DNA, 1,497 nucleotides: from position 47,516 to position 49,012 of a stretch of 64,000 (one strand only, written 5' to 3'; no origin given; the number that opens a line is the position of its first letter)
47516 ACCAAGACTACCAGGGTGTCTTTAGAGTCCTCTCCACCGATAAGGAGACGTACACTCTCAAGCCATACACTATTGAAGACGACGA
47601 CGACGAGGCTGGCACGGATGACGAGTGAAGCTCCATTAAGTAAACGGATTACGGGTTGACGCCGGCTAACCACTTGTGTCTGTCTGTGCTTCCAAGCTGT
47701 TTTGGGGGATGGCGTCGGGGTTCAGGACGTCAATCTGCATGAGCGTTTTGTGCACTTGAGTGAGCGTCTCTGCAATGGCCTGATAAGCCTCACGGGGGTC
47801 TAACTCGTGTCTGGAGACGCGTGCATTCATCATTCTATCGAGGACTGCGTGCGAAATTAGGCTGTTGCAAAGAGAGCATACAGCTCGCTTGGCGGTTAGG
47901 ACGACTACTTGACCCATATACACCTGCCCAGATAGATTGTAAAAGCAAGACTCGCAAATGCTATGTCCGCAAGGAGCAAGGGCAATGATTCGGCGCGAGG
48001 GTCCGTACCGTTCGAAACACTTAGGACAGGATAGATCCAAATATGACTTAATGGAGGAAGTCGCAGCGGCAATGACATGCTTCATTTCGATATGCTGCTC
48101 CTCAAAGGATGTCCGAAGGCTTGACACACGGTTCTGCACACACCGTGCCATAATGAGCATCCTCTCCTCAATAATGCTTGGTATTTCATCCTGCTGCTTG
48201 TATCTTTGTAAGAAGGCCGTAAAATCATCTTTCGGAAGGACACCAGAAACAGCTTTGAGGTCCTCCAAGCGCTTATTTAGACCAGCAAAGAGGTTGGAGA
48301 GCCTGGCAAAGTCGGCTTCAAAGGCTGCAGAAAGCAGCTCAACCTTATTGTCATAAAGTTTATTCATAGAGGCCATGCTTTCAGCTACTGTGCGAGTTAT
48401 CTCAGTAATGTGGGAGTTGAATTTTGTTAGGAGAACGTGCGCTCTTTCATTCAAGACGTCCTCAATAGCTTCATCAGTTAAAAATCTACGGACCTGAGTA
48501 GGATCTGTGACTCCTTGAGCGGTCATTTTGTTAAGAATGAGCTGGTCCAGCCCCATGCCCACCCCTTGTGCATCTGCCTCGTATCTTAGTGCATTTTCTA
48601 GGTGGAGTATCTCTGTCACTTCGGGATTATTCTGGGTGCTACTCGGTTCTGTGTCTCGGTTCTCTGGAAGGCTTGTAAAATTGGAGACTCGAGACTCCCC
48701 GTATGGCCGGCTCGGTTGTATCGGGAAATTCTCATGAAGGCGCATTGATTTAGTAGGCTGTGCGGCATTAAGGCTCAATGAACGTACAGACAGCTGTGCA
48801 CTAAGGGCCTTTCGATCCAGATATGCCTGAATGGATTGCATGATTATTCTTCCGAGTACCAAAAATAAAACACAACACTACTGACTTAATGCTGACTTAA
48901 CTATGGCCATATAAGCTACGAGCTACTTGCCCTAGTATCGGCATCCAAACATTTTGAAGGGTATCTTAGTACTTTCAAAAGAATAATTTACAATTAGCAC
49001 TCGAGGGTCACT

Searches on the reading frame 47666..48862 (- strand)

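Call 42: search_protein_families(library=pfam, proteins=[window:47666-48862:-], max_evalue=0.001)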
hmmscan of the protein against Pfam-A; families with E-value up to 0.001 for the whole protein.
window:47666-48862:- (398 aa): 3 families
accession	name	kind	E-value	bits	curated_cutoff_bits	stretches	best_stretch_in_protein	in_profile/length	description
PF14634.12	zf-RING_5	-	3.5e-09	36.9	27.9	1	279-333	2-42/43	zinc-RING finger domain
PF13445.12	zf-RING_UBOX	-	4.5e-06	27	25.2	1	279-307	1-25/39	RING-type zinc-finger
PF13639.12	zf-RING_2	-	0.00025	21.7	27.3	1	278-310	2-33/44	Ring finger domain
